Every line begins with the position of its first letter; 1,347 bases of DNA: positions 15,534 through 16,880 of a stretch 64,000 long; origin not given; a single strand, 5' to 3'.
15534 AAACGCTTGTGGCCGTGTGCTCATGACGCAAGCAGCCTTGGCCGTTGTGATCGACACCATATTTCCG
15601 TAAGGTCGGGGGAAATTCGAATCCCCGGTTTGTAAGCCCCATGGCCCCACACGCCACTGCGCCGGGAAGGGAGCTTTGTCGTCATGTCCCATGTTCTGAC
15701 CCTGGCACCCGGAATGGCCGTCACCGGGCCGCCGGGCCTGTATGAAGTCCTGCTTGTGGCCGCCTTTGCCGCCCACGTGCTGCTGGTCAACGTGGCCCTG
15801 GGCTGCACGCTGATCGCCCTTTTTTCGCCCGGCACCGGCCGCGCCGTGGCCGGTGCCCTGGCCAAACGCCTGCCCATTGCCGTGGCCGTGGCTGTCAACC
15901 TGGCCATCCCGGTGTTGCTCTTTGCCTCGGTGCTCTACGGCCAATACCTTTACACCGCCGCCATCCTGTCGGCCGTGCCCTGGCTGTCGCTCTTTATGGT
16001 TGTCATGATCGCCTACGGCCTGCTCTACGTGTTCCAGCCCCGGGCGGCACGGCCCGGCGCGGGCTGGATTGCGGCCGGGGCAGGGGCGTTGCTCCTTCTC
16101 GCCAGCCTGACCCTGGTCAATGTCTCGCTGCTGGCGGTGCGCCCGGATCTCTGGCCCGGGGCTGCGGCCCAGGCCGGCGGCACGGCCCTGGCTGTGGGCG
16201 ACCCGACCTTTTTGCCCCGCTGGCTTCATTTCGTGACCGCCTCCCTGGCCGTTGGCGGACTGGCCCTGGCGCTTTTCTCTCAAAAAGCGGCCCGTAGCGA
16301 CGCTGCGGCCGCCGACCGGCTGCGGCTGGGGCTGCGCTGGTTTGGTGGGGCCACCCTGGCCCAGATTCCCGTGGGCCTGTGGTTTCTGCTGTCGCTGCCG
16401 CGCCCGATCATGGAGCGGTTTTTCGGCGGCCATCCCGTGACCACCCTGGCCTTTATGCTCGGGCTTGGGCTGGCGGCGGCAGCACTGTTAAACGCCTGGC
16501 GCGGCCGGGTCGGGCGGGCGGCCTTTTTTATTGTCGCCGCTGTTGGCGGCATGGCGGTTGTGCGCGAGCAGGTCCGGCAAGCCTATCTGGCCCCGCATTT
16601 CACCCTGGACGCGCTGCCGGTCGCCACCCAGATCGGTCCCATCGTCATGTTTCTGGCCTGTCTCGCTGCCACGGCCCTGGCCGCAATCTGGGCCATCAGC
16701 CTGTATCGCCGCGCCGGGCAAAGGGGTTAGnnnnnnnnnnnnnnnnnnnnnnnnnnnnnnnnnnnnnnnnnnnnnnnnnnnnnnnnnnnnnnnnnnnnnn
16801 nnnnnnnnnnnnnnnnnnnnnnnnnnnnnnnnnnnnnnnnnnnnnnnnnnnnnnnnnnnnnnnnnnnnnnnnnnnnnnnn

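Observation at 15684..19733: Cytochrome-bd-superfamily operon without CydB: two Q-loop-less CydA-like paralogs, the second fused to an octaheme cytochrome c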

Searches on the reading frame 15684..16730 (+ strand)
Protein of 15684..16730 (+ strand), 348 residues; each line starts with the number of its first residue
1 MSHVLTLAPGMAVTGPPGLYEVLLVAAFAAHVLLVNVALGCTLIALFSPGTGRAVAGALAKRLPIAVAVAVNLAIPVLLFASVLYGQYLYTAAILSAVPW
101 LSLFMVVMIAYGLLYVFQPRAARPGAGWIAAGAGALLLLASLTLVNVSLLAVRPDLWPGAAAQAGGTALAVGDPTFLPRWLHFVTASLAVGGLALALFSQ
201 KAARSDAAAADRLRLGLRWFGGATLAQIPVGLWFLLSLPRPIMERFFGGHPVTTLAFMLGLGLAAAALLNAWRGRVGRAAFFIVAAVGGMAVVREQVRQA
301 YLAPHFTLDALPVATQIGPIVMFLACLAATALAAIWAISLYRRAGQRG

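Call 3: search_protein_families(library=pfam, proteins=[window:15684-16730:+], max_evalue=1)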
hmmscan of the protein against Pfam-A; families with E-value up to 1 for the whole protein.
window:15684-16730:+ (348 aa): 0 families

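Call 4: search_protein_families(library=ncbifam, proteins=[window:15684-16730:+], max_evalue=1)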
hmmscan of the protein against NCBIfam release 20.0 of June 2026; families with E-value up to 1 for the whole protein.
window:15684-16730:+ (348 aa): 0 families

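Call 12: find_homologous_proteins(query=window:15684-16730:+)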
Query window:15684-16730:+ (348 aa): 63 proteins with E <= 0.001 among 8000 candidates.
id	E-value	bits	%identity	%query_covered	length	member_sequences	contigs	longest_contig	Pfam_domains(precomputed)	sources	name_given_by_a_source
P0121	1.3e-209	713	100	100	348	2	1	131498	-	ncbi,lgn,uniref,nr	ncbi:hypothetical protein GTA51_06935 [Desulfovibrio aerotolerans]|uniref:Uncharacterized protein n=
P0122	6.4e-173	593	84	100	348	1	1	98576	-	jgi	-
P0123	2.9e-170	584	84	100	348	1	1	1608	-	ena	-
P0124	1.9e-163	562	81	100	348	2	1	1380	-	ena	-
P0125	3.9e-149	515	75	100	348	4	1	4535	-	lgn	-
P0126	2.0e-145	502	73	100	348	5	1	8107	-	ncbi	ncbi:MAG: hypothetical protein ACLGQH_02065 [Acidobacteriota bacterium]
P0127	6.0e-145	501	73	100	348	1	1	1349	-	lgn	-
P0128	1.9e-144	499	73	100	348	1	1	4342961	-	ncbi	ncbi:hypothetical protein [Solidesulfovibrio sp.]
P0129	6.0e-142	491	73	100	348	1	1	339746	-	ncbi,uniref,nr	ncbi:hypothetical protein [Desulfovibrio sp. TomC]|uniref:hypothetical protein n=1 Tax=Desulfovibrio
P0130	4.6e-141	488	71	100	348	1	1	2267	-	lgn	-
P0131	1.3e-140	487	72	100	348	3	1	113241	-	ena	-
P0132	1.8e-135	470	72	97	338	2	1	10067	-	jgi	jgi:hypothetical protein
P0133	1.3e-123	431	66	100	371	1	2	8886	-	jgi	jgi:hypothetical protein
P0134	1.3e-123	431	65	100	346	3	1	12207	-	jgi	jgi:hypothetical protein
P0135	1.3e-123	431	66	100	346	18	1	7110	-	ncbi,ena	-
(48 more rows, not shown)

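Call 16: search_solved_structures(query=A1, max_evalue=10, show_alignments=3)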
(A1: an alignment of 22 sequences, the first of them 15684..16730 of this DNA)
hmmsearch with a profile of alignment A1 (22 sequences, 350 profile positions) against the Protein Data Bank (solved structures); distinct sequences matched with E-value up to 10: 4.
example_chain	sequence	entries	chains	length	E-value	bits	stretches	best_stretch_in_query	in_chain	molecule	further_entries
8gdi_A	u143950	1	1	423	0.5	12.5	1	162-213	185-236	Cytochrome P450 124A1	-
6cvc_A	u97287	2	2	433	0.52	12.5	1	162-213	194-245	Cytochrome P450 124A1, Cyp124A1 | Cytochrome P450 124A1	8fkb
8fjo_A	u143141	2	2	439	0.53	12.5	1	162-213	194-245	Cytochrome P450 124A1, Cyp124A1 | Cytochrome P450 124A1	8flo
7o85_B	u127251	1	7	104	9.6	8.3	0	188-274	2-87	Fab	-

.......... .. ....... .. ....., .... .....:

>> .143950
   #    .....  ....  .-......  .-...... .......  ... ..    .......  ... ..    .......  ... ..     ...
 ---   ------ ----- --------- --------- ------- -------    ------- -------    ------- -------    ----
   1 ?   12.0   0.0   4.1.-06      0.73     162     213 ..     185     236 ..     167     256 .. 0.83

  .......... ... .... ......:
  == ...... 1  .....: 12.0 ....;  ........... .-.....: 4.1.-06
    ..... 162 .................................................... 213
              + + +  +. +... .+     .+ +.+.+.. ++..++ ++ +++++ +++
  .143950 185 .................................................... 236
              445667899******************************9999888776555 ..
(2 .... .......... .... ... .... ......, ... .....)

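Call 39: predict_structure(alignment_id=A2)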
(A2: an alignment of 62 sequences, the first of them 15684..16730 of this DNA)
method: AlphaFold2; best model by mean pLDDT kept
length: 348 residues; sequences in the alignment: 62
mean_pLDDT: 90.1   pTM: 0.88
mean pLDDT of the five models: 90.1, 86.6, 84.6, 84.4, 84.2
residues with pLDDT >= 90: 234; 70-90: 98; 50-70: 4; < 50: 12
segments of 3 or more residues with pLDDT < 50: 1-10
pLDDT, mean of each block of 10 residues (from residue 1): 40 80 95 97 96 92 95 92 88 88 95 97 91 97 93 88 82 92 97 97 93 97 96 92 88 90 96 95 96 91 86 85 92 92 69
secondary structure, 60 per line:
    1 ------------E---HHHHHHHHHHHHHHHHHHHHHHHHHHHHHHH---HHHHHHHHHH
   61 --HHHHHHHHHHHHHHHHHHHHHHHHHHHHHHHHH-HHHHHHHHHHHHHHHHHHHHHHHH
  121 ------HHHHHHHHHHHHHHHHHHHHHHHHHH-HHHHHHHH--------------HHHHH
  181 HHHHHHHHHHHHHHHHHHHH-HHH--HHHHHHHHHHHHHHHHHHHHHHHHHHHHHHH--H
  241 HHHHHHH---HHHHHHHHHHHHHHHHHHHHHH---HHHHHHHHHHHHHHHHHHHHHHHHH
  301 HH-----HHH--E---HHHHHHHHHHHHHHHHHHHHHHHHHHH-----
elements in order: H17-47 H51-60 H63-95 H97-120 H127-152 H154-161 H176-200 H207-237 H240-247 H251-272 H276-302 H317-343

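Call 87: search_protein_representatives(alignment_id=A2)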
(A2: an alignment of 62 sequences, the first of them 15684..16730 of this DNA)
Query: 62 sequences, 349 profile positions. Proteins with E-value up to 0.001 (for the whole library): 2187; up to 1e-10: 1346; up to 1e-30: 588. The best 150 are listed.
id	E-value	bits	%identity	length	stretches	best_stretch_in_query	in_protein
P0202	4.9e-152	522.4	-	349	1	1-349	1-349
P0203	2.4e-129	447.8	-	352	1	1-346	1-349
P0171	5.3e-124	430.2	-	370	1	1-281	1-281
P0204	4.2e-116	404.2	-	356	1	1-347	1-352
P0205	5.0e-114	397.4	-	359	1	1-346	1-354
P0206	7.2e-112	390.3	-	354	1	1-346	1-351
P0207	2.9e-110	385.0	-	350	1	1-348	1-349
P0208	3.9e-110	384.6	-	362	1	1-345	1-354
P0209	1.6e-108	379.3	-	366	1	1-348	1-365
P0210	1.2e-106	373.1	-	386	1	1-346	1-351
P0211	9.5e-104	363.6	-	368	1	1-345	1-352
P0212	1.5e-103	362.9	-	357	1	1-348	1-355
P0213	3.2e-103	361.8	-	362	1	1-344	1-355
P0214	4.4e-103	361.4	-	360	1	1-344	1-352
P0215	7.8e-102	357.3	-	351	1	1-346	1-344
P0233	2.7e-96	339.1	-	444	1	2-345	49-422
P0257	7.7e-90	317.8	-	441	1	3-347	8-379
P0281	2.5e-85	303.0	-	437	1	4-346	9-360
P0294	3.3e-82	292.7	-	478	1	5-310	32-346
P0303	1.0e-80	287.8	-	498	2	4-203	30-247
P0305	5.9e-80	285.3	-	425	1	3-306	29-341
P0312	8.7e-79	281.5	-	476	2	5-307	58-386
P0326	1.8e-76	273.9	-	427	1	6-314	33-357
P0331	2.4e-75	270.2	-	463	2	60-341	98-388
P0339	7.0e-74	265.3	-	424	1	2-346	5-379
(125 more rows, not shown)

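Call 88: search_protein_families(library=pfam, proteins=[P0233, P0257, P0281, P0294, P0303, P0312, P0331, P0326, P0305, P0339], max_evalue=0.01)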
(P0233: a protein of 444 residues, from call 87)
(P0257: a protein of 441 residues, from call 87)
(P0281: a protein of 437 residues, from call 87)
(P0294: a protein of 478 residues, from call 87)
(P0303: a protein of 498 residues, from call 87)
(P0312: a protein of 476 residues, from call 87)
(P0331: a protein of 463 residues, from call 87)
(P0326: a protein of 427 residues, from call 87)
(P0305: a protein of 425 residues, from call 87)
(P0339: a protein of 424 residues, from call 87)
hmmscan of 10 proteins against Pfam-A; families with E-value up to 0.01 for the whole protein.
P0233 (444 aa): 0 families

P0257 (441 aa): 0 families

P0281 (437 aa): 0 families

P0294 (478 aa): 0 families

P0303 (498 aa): 0 families

P0312 (476 aa): 1 family
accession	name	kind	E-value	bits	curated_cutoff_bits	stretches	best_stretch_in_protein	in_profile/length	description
PF01654.22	Cyt_bd_oxida_I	-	0.0012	17.9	26.2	1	240-302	170-230/418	Cytochrome bd terminal oxidase subunit I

P0331 (463 aa): 0 families

P0326 (427 aa): 0 families

P0305 (425 aa): 0 families

P0339 (424 aa): 0 families
